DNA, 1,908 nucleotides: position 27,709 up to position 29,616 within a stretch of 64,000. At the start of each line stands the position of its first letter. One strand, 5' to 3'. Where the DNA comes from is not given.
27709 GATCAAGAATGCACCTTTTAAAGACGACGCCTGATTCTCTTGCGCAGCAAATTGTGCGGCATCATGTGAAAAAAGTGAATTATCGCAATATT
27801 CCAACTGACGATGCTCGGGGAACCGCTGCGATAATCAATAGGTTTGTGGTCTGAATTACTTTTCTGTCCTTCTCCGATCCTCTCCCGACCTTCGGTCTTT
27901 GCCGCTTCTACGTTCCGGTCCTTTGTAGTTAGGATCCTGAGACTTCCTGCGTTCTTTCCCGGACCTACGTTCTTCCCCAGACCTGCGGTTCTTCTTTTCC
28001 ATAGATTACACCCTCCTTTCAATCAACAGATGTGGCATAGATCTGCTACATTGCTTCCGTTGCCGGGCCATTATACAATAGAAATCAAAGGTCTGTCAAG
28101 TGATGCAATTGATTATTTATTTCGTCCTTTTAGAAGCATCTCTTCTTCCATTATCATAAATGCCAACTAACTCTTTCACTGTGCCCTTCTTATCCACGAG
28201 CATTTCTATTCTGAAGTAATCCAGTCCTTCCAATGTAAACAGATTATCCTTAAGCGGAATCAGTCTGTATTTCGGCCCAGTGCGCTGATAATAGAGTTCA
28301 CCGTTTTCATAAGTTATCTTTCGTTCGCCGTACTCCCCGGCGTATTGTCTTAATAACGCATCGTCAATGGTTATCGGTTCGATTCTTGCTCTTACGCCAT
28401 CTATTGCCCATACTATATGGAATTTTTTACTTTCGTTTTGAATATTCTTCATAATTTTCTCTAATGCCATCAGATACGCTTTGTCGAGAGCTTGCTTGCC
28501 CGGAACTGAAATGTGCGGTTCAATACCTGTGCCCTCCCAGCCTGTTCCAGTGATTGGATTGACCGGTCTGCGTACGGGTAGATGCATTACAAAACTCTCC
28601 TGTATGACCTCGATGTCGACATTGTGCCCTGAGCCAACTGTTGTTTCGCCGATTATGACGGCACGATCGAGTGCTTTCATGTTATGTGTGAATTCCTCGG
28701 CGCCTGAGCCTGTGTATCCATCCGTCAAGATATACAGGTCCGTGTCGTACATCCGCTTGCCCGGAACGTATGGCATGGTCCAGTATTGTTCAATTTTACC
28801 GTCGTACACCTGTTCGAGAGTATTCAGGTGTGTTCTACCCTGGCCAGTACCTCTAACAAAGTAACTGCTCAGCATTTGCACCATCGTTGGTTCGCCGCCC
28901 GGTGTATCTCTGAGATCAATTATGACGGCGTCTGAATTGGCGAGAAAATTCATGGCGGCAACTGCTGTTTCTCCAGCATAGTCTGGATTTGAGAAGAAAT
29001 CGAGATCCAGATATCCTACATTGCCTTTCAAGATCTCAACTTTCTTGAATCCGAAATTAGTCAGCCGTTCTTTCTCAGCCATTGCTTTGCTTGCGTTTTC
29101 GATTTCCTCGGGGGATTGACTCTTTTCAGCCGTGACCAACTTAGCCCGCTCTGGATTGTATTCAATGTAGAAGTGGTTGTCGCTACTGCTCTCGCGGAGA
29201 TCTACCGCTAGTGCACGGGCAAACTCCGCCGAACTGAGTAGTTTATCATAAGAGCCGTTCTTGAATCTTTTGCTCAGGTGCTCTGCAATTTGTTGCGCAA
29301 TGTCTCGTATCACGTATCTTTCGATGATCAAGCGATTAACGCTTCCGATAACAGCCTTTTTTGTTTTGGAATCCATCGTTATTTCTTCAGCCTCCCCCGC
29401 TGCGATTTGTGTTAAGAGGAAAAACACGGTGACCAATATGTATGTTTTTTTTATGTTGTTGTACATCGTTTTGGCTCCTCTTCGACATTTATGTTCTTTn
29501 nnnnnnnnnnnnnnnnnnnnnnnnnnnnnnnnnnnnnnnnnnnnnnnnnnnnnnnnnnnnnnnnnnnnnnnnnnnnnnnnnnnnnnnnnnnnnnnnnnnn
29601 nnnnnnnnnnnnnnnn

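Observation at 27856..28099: Unannotated 48-codon arginine-rich repeat microprotein gene with perfect promoter and RBS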

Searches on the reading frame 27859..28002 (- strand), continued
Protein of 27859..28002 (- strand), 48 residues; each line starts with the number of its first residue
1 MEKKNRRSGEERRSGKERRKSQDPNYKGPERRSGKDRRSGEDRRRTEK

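Call 86: find_related_loci(query=window:27859-28002:-, collection=metagenome_contigs, flank=10000)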
Query seq(48 aa) (48 aa) in metagenome_contigs; peptide patterns used: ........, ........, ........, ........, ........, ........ (x = any residue, [..] = any of these).
600 stretches matched a pattern (row limit reached: there are more); 134 encode a relative of the query (tblastn E <= 1e-3); the best 80 are kept; 80 distinct loci.
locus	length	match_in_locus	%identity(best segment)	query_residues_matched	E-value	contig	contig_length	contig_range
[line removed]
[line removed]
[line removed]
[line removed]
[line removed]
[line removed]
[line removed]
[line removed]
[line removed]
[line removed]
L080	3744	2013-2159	67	1-48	7e-13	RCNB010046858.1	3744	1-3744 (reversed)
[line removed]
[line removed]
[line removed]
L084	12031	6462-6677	71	1-47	7e-12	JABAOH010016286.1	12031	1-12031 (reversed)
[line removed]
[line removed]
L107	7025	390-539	58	4-48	6e-9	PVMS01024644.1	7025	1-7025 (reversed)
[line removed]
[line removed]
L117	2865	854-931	73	17-42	3e-8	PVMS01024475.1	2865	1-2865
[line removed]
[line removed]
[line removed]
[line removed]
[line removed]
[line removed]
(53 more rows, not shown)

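Call 90: search_protein_families(library=pfam, alignment_id=A5, max_evalue=0.0001)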
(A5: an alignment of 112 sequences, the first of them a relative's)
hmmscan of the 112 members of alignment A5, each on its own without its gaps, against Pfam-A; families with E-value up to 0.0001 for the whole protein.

A. member 1, L070:1208-1618:+ (137 aa): 1 family
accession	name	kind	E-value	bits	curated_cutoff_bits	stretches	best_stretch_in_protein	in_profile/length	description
PF02308.21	MgtC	-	5.6e-37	127.2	31.4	1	10-132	1-120/121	MgtC family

B. families by the number of members that match (of 112 scanned): 138 families (the first 25 are shown)
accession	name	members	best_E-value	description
PF02894.22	GFO_IDH_MocA_C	6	1.2e-17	Oxidoreductase family, C-terminal alpha/beta domain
PF00575.29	S1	5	1.8e-67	S1 RNA binding domain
PF23459.1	S1_RRP5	5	4.7e-26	RRP5 S1 domain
PF01408.29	GFO_IDH_MocA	5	1.4e-25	Oxidoreductase family, NAD-binding Rossmann fold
PF22725.1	GFO_IDH_MocA_C3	5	5.5e-24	GFO/IDH/MocA C-terminal domain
PF21710.3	Spt6_S1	5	4.6e-09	Spt6, S1/OB domain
PF24685.1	OB_RRP5_4th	5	5.6e-08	RRP5 OB-fold domain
PF13509.12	S1_2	5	8.2e-07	S1 domain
PF02653.21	BPD_transp_2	3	1.2e-41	Branched-chain amino acid transport system / permease component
PF00990.26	GGDEF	3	2.5e-34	Diguanylate cyclase, GGDEF domain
PF02660.20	G3P_acyltransf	3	2.9e-32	Glycerol-3-phosphate acyltransferase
PF00561.26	Abhydrolase_1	3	8.2e-27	alpha/beta hydrolase fold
PF12697.13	Abhydrolase_6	3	1.1e-23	Alpha/beta hydrolase family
PF02627.25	CMD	3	4.1e-22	Carboxymuconolactone decarboxylase family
PF12146.15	Hydrolase_4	3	3.4e-16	Serine aminopeptidase, S33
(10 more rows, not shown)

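Call 91: search_protein_families(library=pfam, alignment_id=A6, max_evalue=0.0001)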
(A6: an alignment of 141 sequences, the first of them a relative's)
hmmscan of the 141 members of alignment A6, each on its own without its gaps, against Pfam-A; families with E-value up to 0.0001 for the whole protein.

A. member 1, L076:10709-11773:- (354 aa): 2 families
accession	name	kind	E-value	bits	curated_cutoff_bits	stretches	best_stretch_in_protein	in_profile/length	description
PF00586.29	AIRS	-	6.1e-21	75.4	24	1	38-148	1-112/112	AIR synthase related protein, N-terminal domain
PF02769.27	AIRS_C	-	3e-17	63.6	23.1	1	161-316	2-149/156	AIR synthase related protein, C-terminal domain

B. families by the number of members that match (of 141 scanned): 212 families (the first 25 are shown)
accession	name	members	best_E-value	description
PF00005.33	ABC_tran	4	2e-49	ABC transporter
PF08241.18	Methyltransf_11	4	1.1e-20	Methyltransferase domain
PF13649.12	Methyltransf_25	4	1.2e-18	Methyltransferase domain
PF13847.12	Methyltransf_31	4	1.9e-14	Methyltransferase domain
PF13304.12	AAA_21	4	1.1e-12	AAA domain, putative AbiEii toxin, Type IV TA system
PF01209.24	Ubie_methyltran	3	5.5e-44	ubiE/COQ5 methyltransferase family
PF02687.27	FtsX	3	7.3e-18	FtsX-like permease C-terminal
PF08242.18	Methyltransf_12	3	7e-15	Methyltransferase domain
PF00155.27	Aminotran_1_2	2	2.9e-67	Aminotransferase class I and II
PF07690.21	MFS_1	2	6.9e-49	Major Facilitator Superfamily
PF00561.26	Abhydrolase_1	2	7.5e-32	alpha/beta hydrolase fold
PF01926.29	MMR_HSR1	2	2.7e-28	50S ribosome-binding GTPase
PF03729.18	DUF308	2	3.3e-22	Short repeat of unknown function (DUF308)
PF00027.35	cNMP_binding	2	1.4e-21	Cyclic nucleotide-binding domain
PF00581.25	Rhodanese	2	2.4e-20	Rhodanese-like domain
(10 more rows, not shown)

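Call 95: search_protein_families(library=pfam, proteins=[L115:4716-5759:+, L121:9581-10177:+, L107:228-1943:+, L135:4201-5787:+, L144:143-631:+, L100:8594-10333:+, L074:267-1829:+, L106:2286-3143:+, L122:2259-2630:+], max_evalue=0.001)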
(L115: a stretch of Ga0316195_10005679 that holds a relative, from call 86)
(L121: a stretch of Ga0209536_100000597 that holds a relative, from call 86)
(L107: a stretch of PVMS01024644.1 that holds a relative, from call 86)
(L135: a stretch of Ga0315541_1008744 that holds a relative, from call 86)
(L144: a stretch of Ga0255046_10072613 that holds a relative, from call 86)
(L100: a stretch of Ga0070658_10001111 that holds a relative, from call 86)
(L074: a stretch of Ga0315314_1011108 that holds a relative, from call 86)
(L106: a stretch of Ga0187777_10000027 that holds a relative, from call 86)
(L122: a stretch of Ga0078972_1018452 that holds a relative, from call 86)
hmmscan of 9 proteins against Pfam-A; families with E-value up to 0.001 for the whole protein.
L115:4716-5759:+ (348 aa): 1 family
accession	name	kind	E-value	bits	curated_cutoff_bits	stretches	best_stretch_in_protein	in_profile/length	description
PF00072.30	Response_reg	-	7.2e-28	97.4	30.2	2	228-338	1-110/111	Response regulator receiver domain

L121:9581-10177:+ (199 aa): 1 family
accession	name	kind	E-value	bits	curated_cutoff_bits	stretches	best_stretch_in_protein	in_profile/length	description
PF07238.19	PilZ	-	0.00012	22.8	22.5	1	15-107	1-80/102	PilZ domain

L107:228-1943:+ (572 aa): 3 families
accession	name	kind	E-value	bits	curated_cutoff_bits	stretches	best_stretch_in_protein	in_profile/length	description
PF00211.25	Guanylate_cyc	-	6.6e-38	130.6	21.9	1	377-552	8-178/183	Adenylate and Guanylate cyclase catalytic domain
PF00672.30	HAMP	-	1e-12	48.6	25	1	291-340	2-51/53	HAMP domain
PF17203.10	sCache_3_2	-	1e-05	26.1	28.4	1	138-268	8-137/140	Single cache domain 3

L135:4201-5787:+ (529 aa): 2 families
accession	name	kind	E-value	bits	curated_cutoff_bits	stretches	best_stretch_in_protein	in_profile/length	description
PF00211.25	Guanylate_cyc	-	1.8e-25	90.1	21.9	1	347-528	8-182/183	Adenylate and Guanylate cyclase catalytic domain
PF00672.30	HAMP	-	2.1e-15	57.2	25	1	267-312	6-51/53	HAMP domain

L144:143-631:+ (163 aa): 1 family
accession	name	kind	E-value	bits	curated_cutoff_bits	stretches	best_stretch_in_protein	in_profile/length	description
PF00512.31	HisKA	-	5.6e-07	29.9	26.9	1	85-139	6-60/66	His Kinase A (phospho-acceptor) domain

L100:8594-10333:+ (580 aa): 0 families

L074:267-1829:+ (521 aa): 0 families

L106:2286-3143:+ (286 aa): 2 families
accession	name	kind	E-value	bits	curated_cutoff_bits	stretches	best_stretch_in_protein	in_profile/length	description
PF00990.26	GGDEF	-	2.5e-34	118.8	23.8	1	125-278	1-160/161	Diguanylate cyclase, GGDEF domain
PF13493.11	DUF4118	-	9.3e-06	25.8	28.4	1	25-124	7-103/107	Domain of unknown function (DUF4118)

L122:2259-2630:+ (124 aa): 0 families

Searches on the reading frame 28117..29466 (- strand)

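Call 4: search_protein_families(library=pfam, proteins=[window:28117-29466:-], max_evalue=1)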
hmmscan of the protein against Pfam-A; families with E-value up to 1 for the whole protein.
window:28117-29466:- (449 aa): 2 families
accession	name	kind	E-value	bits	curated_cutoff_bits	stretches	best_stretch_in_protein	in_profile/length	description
PF03572.23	Peptidase_S41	-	3.4e-20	72.7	24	1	149-321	1-165/165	Peptidase family S41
PF11918.13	Peptidase_S41_N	-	5.3e-12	46.4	26.6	1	25-146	7-128/129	N-terminal domain of Peptidase_S41 in eukaryotic IRBP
